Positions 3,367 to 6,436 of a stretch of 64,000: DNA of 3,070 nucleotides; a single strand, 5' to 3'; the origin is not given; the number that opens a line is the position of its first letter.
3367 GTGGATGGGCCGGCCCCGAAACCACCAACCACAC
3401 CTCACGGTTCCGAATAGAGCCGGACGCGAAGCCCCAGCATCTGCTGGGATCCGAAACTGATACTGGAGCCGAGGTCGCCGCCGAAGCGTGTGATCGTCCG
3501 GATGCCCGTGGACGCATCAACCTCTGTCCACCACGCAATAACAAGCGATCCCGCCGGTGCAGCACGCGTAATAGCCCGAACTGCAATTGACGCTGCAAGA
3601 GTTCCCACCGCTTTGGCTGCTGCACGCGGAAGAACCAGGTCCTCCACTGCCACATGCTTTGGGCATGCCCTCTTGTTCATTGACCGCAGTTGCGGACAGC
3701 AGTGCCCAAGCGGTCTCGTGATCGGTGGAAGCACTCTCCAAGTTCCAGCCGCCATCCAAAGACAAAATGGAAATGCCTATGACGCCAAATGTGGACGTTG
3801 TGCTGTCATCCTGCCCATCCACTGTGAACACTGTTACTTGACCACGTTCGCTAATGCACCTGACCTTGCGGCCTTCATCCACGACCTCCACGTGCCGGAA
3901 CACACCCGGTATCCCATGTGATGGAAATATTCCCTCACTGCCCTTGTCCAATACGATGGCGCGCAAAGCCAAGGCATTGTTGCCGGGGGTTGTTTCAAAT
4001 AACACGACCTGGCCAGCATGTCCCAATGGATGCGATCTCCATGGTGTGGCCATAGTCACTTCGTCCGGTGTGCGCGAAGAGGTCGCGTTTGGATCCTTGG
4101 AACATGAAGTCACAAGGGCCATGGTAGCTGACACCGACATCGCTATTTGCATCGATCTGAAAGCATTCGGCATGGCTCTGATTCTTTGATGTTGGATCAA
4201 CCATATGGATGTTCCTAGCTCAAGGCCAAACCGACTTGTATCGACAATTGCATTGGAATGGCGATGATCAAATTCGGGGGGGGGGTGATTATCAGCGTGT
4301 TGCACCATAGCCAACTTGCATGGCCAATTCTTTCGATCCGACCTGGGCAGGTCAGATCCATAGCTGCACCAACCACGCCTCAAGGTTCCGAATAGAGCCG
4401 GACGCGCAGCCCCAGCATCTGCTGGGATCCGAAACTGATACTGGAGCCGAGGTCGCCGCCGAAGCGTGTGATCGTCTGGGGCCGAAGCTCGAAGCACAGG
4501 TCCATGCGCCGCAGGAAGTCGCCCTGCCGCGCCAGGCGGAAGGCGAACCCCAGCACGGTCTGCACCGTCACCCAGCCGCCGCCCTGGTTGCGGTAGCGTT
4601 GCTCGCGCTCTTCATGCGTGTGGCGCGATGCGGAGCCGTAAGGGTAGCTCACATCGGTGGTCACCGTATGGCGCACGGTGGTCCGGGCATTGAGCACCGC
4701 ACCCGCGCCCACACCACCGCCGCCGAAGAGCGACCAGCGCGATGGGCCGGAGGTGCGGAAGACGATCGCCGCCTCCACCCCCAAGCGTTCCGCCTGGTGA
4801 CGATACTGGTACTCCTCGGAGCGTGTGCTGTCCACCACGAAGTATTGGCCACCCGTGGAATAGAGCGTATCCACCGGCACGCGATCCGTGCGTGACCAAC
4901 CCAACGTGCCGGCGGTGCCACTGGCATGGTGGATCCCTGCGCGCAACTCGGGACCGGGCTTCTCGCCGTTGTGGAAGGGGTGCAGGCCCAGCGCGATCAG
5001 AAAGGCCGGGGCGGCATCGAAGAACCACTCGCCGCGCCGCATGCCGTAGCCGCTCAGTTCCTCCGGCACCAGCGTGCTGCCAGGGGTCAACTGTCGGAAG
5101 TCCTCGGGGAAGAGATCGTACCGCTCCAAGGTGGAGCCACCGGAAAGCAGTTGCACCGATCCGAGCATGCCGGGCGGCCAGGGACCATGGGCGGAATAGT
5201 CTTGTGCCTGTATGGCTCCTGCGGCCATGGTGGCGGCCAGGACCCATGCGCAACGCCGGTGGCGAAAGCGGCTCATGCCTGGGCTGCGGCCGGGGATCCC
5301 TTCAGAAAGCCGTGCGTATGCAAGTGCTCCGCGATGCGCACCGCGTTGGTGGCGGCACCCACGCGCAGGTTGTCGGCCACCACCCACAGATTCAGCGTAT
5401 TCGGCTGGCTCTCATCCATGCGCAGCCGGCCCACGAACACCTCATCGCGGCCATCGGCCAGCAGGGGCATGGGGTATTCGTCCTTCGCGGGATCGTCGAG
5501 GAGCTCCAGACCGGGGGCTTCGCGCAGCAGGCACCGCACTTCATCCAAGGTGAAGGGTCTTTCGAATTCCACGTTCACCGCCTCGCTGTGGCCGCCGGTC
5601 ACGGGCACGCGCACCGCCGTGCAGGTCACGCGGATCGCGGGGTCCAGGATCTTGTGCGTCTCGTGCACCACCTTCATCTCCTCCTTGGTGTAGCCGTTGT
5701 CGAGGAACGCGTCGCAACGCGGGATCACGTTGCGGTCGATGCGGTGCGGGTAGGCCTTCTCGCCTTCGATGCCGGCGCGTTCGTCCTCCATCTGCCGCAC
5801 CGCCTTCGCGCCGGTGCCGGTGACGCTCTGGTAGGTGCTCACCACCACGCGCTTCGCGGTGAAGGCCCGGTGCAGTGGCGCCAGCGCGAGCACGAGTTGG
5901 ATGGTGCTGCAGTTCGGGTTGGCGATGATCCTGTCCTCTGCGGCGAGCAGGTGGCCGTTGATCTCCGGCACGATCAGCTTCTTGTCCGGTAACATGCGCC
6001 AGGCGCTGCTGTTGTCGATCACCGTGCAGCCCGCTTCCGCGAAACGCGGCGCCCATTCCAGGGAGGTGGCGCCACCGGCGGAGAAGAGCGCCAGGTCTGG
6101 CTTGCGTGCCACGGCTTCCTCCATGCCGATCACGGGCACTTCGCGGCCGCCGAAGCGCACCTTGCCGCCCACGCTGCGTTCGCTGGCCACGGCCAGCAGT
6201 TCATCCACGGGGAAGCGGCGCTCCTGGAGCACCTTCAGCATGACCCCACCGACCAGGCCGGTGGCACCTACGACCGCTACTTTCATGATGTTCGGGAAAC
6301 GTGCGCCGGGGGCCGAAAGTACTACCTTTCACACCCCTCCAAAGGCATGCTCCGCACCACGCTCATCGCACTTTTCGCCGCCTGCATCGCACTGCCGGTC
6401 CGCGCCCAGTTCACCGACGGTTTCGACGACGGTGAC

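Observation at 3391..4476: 870-bp low-GC cassette bracketed by 108-bp direct repeats that duplicate the overlapping 3' ends of lspA and an OMP gene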

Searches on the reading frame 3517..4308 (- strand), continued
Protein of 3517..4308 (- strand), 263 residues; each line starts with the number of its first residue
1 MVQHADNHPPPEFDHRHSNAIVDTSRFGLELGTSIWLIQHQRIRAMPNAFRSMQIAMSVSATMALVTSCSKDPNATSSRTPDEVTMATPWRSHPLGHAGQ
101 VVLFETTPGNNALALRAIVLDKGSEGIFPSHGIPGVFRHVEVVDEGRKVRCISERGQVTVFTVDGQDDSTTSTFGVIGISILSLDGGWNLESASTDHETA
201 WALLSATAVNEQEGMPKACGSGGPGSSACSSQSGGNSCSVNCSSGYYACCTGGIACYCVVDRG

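Call 80: search_protein_representatives(alignment_id=A2)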
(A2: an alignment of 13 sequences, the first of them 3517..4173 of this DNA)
Query: 13 sequences, 226 profile positions. Proteins with E-value up to 0.001 (for the whole library): 1461; up to 1e-10: 751; up to 1e-30: 47. The best 150 are listed.
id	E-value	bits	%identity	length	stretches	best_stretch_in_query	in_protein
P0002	2.2e-71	256.8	-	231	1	11-226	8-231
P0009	1.3e-67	244.5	-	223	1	1-225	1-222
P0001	2.1e-63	230.7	-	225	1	6-225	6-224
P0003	5.2e-62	226.1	-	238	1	1-226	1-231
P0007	9.8e-60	218.7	-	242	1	1-226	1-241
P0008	3.6e-57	210.3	-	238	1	6-226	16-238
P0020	1.5e-55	205.0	-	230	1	11-225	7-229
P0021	1.6e-54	201.6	-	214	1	7-225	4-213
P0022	5.5e-48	180.3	-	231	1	9-225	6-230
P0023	2.6e-46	174.8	-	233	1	8-226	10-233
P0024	6.5e-45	170.2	-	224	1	30-225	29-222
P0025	2.0e-43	165.4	-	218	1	2-225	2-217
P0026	4.0e-42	161.1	-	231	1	6-223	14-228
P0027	4.1e-42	161.0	-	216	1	7-226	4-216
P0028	8.4e-42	160.0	-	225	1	13-225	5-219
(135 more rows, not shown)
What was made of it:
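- On Uncharacterised 8-Cys C-terminal domain family (alignment A2): The family has 1,461 representatives at E<=1e-3 (call 80).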

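Call 91: search_protein_families(library=padloc, proteins=[window:3517-4173:-], max_evalue=0.01)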
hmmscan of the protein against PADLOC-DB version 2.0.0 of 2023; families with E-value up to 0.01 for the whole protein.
window:3517-4173:- (218 aa): 0 families

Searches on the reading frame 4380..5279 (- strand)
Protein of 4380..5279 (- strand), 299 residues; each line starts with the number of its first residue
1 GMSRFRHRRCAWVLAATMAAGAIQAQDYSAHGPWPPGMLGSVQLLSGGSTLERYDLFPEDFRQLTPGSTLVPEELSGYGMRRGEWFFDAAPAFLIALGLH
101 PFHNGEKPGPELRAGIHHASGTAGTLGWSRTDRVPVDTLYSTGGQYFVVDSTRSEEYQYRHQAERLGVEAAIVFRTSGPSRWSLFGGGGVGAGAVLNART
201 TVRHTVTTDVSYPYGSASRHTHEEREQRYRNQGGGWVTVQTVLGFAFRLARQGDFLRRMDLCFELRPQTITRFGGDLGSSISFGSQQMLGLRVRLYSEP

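Call 6: search_protein_families(library=pfam, proteins=[window:4380-5279:-], max_evalue=0.01)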
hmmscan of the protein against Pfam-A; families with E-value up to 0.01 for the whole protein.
window:4380-5279:- (299 aa): 0 families

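Call 8: find_encoding_contigs(protein=window:4380-5276:-, flank=10000, max_places=10)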
Protein window:4380-5276:- (298 aa): no gene with exactly this product is on record in the collection.

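Call 22: find_related_loci(query=window:4380-5276:-, collection=genome_contigs, flank=6000)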
Query window:4380-5276:- (298 aa) in genome_contigs; peptide patterns used: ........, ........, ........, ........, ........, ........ (x = any residue, [..] = any of these).
430 stretches matched a pattern, but none encodes a relative of the query by tblastn (E <= 1e-3).
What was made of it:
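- Tried and rejected: Relatives through the OMP protein in the species-representative genomes (call 22).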

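Call 23: find_homologous_proteins(query=window:4380-5276:-, max_evalue=0.001)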
Query window:4380-5276:- (298 aa): 7 proteins with E <= 0.001 among 5972 candidates.
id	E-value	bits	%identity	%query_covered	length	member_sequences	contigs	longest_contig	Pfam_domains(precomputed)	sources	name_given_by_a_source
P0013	2.4e-200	682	100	100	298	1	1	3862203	-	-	-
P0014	1.2e-176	604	89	100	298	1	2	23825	-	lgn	-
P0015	4.3e-125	435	67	100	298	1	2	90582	-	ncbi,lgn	-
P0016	3.9e-68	248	45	94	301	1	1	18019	-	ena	-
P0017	1.3e-67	246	43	95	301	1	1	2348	-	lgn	-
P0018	1.4e-64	236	43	95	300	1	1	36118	-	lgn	-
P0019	6.7e-62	228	44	91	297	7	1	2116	-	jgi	-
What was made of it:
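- Checked: The window's OMP protein is recorded on a 3,862,203-bp contig (call 23).
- The window's OMP protein is recorded on a 3.86-Mb contig (call 23).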

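Call 24: find_encoding_contigs(protein=P0014, flank=8000, max_places=4)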
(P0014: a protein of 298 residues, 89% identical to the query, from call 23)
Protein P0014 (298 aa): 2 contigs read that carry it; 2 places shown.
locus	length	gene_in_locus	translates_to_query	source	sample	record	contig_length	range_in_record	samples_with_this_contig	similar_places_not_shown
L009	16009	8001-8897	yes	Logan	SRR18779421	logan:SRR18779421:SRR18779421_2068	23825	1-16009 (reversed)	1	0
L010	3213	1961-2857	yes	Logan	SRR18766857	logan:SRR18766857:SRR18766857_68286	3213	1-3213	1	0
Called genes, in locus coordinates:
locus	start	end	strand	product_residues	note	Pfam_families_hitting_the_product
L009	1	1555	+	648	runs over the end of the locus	PF01807:Zn_ribbon_DnaG, PF08275:DNAG_N, PF01751:Toprim, PF13155:Toprim_2, PF13362:Toprim_3 (weak), PF13662:Toprim_4, PF10410:DnaB_bind (weak), PF28534:DUF8430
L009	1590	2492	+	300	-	PF01545:Cation_efflux, PF16916:ZT_dimer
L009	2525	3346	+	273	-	PF00691:OmpA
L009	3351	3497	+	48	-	-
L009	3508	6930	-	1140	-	PF13205:Big_5 (weak), PF00932:LTD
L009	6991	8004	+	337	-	PF01118:Semialdhyde_dh, PF02774:Semialdhyde_dhC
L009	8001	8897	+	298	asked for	-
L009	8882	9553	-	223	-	PF01252:Peptidase_A8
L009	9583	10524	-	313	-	PF01258:zf-dskA_traR (weak)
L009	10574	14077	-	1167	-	PF00133:tRNA-synt_1, PF09334:tRNA-synt_1g (weak), PF08264:Anticodon_1, PF19302:DUF5915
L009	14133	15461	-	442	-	PF09594:GT87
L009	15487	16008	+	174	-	?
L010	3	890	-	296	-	?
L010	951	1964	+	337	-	PF01118:Semialdhyde_dh, PF02774:Semialdhyde_dhC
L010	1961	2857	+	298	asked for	-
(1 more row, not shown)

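Call 25: find_encoding_contigs(protein=P0015, flank=8000, max_places=4)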
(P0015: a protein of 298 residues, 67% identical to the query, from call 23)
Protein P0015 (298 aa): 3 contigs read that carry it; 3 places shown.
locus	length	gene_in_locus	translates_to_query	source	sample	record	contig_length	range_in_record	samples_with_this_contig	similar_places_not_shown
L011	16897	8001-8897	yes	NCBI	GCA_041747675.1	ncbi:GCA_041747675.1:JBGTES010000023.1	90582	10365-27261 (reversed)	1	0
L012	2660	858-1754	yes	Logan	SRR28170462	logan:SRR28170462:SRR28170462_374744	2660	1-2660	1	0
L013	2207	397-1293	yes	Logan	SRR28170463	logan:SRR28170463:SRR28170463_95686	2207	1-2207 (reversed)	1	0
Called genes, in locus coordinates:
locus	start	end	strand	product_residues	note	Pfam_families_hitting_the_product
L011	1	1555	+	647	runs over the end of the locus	PF01807:Zn_ribbon_DnaG, PF08275:DNAG_N, PF01751:Toprim, PF13155:Toprim_2, PF13362:Toprim_3, PF13662:Toprim_4, PF10410:DnaB_bind (weak), PF28534:DUF8430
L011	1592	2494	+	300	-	PF01545:Cation_efflux, PF16916:ZT_dimer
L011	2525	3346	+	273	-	PF14662:KASH_CCD (weak), PF05531:NPV_P10 (faint), PF00691:OmpA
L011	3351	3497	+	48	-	-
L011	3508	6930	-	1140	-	PF13205:Big_5, PF00932:LTD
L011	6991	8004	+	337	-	PF01118:Semialdhyde_dh, PF02774:Semialdhyde_dhC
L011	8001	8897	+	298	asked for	-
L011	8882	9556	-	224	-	PF01252:Peptidase_A8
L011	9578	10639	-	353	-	-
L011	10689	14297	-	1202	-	PF00133:tRNA-synt_1, PF09334:tRNA-synt_1g (weak), PF08264:Anticodon_1, PF19302:DUF5915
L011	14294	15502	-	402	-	PF01637:ATPase_2 (faint), PF13191:AAA_16 (weak)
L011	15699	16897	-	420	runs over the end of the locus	PF09594:GT87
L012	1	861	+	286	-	?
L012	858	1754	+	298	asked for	-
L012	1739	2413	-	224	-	PF01252:Peptidase_A8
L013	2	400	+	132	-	?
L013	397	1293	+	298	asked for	-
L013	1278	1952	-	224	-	PF01252:Peptidase_A8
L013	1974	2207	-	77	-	?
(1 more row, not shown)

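Call 37: search_protein_families(library=ncbifam, proteins=[window:4380-5276:-], max_evalue=0.1)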
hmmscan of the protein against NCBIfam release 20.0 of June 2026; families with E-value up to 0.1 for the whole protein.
window:4380-5276:- (298 aa): 0 families

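Call 82: predict_structure(alignment_id=A4)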
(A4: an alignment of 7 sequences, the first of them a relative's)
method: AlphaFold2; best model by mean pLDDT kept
length: 298 residues; sequences in the alignment: 7
mean_pLDDT: 79.1   pTM: 0.68
mean pLDDT of the five models: 79.1, 77.5, 76.6, 72.8, 67.8
residues with pLDDT >= 90: 104; 70-90: 124; 50-70: 44; < 50: 26
segments of 3 or more residues with pLDDT < 50: 1-6, 20-36
pLDDT, mean of each block of 10 residues (from residue 1): 50 55 39 51 90 80 82 81 65 87 68 90 87 77 77 91 92 77 90 93 91 77 92 93 83 71 93 87 91 69
secondary structure, 60 per line:
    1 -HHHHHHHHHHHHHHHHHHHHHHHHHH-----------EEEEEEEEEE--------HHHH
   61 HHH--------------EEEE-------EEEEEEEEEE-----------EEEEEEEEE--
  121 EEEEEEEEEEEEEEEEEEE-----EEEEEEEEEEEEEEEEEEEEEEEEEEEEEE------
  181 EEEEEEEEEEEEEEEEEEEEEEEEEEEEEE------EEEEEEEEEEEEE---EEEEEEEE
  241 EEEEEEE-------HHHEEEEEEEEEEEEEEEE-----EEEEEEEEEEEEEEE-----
elements in order: H2-27 E39-48 H57-63 E78-81 E89-98 E110-118 E121-139 E145-174 E181-210 E217-229 E233-247 E258-273 E279-293
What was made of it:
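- On Outer-membrane beta-barrel (the 'OMP' gene): AF2 model pLDDT 79 with about 12 long strands (call 82).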

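Call 86: find_encoding_contigs(protein=P0016, flank=5000, max_places=2)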
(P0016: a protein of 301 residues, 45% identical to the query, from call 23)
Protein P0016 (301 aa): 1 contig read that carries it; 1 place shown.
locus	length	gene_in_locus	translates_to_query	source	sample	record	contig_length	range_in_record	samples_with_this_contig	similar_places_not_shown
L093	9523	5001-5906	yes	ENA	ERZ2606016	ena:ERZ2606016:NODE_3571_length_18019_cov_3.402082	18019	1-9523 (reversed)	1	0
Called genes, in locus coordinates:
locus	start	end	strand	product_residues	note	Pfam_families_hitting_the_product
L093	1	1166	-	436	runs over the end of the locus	PF00202:Aminotran_3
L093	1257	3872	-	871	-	PF13205:Big_5, PF00932:LTD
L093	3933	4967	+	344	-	PF01118:Semialdhyde_dh, PF02774:Semialdhyde_dhC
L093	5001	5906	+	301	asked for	-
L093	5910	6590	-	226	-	PF01252:Peptidase_A8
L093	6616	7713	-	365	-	-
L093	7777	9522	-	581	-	?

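Call 87: find_encoding_contigs(protein=P0018, flank=5000, max_places=2)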
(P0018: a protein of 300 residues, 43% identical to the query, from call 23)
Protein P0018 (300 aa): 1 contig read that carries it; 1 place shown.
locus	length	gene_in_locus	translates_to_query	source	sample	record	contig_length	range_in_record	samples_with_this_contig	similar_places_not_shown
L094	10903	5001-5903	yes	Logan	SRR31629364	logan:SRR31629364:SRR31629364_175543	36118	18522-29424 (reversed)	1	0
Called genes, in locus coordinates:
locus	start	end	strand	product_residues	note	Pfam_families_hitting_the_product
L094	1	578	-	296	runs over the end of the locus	PF14559:TPR_19 (faint), PF13428:TPR_14 (faint), PF13432:TPR_16 (faint), PF20308:TPR-S (faint)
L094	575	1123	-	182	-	PF13689:DUF4154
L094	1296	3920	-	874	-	PF13205:Big_5 (weak), PF00932:LTD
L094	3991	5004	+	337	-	PF01118:Semialdhyde_dh, PF02774:Semialdhyde_dhC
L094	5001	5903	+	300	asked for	-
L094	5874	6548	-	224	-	PF01252:Peptidase_A8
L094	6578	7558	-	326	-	-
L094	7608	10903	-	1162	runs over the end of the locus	PF00133:tRNA-synt_1, PF09334:tRNA-synt_1g (faint), PF08264:Anticodon_1, PF19302:DUF5915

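Call 88: fold_search(model_id=the predicted structure, library=pdb)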
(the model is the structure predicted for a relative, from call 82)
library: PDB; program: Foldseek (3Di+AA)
matches with E <= 10: 852; with E <= 0.001: 10
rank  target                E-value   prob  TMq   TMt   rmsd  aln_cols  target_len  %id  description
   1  9nh2_A                1.8e-05  1.00  0.33  0.42  11.7       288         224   11  In situ cryo-EM structure of porin III of the Legionella Dot/Icm T4SS machine (released 2025-09-17)
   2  9nh1_C                2.9e-04  0.97  0.26  0.29  23.1       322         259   10  In situ cryo-EM structure of porin I of the Legionella Dot/Icm T4SS machine (released 2025-09-17)
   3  9nh1_B                3.6e-04  1.00  0.33  0.36  22.7       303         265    9  In situ cryo-EM structure of porin I of the Legionella Dot/Icm T4SS machine (released 2025-09-17)
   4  9fzc_A                3.6e-04  1.00  0.25  0.41  21.7       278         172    8  Structure of OmpA-short in complex with nanobody Nb01 (released 2024-07-17)
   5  9fzd_A                4.7e-04  1.00  0.30  0.46  13.0       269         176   10  Structure of OmpA-long in complex with nanobody Nb39 (released 2024-07-17)
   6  9nh1_A                4.7e-04  0.96  0.26  0.30  25.2       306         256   11  In situ cryo-EM structure of porin I of the Legionella Dot/Icm T4SS machine (released 2025-09-17)
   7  7xw0_A                4.9e-04  0.94  0.26  0.28  21.4       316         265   10  Crystal structure of pOmpT (released 2023-05-31)
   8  3qrc_B                6.8e-04  1.00  0.25  0.41  12.0       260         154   10  The crystal structure of Ail, the attachment invasion locus protein of Yersinia pestis, in complex with the heparin an (released 2011-11-23)
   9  3slo                  8.3e-04  0.63  0.20  0.20  27.9       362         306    9  Pre-cleavage Structure of the Autotransporter EspP - N1023D mutant (released 2011-11-16)
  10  1p4t                  8.8e-04  1.00  0.28  0.52  20.8       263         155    8  Crystal structure of Neisserial surface protein A (NspA) (released 2003-07-22)
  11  3qrc_A                1.1e-03  0.99  0.24  0.40  11.9       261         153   10  The crystal structure of Ail, the attachment invasion locus protein of Yersinia pestis, in complex with the heparin an (released 2011-11-23)
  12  1bxw                  1.3e-03  0.99  0.27  0.43  21.1       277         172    8  OUTER MEMBRANE PROTEIN A (OMPA) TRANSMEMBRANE DOMAIN (released 1998-10-14)
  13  3slt                  1.3e-03  0.80  0.24  0.24  29.6       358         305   10  Pre-cleavage Structure of the Autotransporter EspP - N1023S Mutant (released 2011-11-16)
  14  3slj                  1.9e-03  0.63  0.22  0.22  27.7       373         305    8  Pre-cleavage Structure of the Autotransporter EspP - N1023A mutant (released 2011-11-16)
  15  9a2m_MODEL_1_A        2.0e-03  0.98  0.24  0.22  15.2       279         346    8  Model of E. coli OmpA by in-cell photo-crosslinking MS and deep learning (released 2023-02-24)
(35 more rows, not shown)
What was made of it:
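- On Outer-membrane beta-barrel (the 'OMP' gene): Top PDB fold hits are all outer-membrane barrels, E down to 1.8e-5 but with low TM scores (call 88).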

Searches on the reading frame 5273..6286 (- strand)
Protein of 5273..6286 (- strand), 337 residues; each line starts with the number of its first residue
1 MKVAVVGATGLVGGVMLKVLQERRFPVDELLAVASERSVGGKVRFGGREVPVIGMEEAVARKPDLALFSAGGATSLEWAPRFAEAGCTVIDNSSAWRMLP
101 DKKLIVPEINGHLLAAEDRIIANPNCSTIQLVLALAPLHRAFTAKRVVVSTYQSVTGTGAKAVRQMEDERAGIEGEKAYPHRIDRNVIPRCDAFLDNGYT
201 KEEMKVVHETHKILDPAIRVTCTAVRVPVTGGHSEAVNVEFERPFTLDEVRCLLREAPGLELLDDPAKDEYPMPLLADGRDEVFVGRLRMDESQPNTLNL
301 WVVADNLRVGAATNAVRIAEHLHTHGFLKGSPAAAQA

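Call 6: search_protein_families(library=pfam, proteins=[window:5273-6286:-], max_evalue=0.01)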
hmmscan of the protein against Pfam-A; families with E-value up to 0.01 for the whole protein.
window:5273-6286:- (337 aa): 3 families
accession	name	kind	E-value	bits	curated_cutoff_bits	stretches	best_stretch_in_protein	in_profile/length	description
PF02774.23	Semialdhyde_dhC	-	1.9e-42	145.9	26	1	135-308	1-183/184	Semialdehyde dehydrogenase, dimerisation domain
PF01118.30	Semialdhyde_dh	-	1.7e-28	99.9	26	1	2-114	1-118/121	Semialdehyde dehydrogenase, NAD binding domain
PF02800.25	Gp_dh_C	-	0.00033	20.7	24.4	1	217-258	69-110/158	Glyceraldehyde 3-phosphate dehydrogenase, C-terminal domain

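Call 10: find_encoding_contigs(protein=window:5273-6286:-, flank=10000, max_places=10)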
Protein window:5273-6286:- (337 aa): 2 contigs read that carry it; 1 place shown.
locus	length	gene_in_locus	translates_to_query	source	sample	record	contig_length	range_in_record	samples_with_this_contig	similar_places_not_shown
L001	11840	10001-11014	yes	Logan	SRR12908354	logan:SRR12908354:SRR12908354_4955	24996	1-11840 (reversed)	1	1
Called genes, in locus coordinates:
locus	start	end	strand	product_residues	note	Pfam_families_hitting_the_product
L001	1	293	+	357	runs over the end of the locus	PF21016:RlmN_N, PF04055:Radical_SAM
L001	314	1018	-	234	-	-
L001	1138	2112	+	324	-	PF00348:polyprenyl_synt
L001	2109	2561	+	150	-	PF07661:MORN_2 (faint)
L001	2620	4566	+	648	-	PF01807:Zn_ribbon_DnaG, PF08275:DNAG_N, PF01751:Toprim, PF13155:Toprim_2, PF13362:Toprim_3 (weak), PF13662:Toprim_4, PF10410:DnaB_bind (weak), PF28534:DUF8430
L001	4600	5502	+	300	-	PF01545:Cation_efflux, PF16916:ZT_dimer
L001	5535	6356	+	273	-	PF00691:OmpA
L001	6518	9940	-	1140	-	PF13205:Big_5 (weak), PF00932:LTD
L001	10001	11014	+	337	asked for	PF01118:Semialdhyde_dh, PF02774:Semialdhyde_dhC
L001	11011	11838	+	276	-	?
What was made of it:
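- Neighbouring genes for about 10 kb on the asd side (L001), and the syntenic genes on both sides in the relative L009, are housekeeping genes (calls 10, 24).
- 5273..6286 (-): asd (aspartate-semialdehyde dehydrogenase), upstream gene of the asd-OMP(-cassette) transcription direction. Pfam PF01118/PF02774 (call 6); exact protein on Logan contig L001 (call 10)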
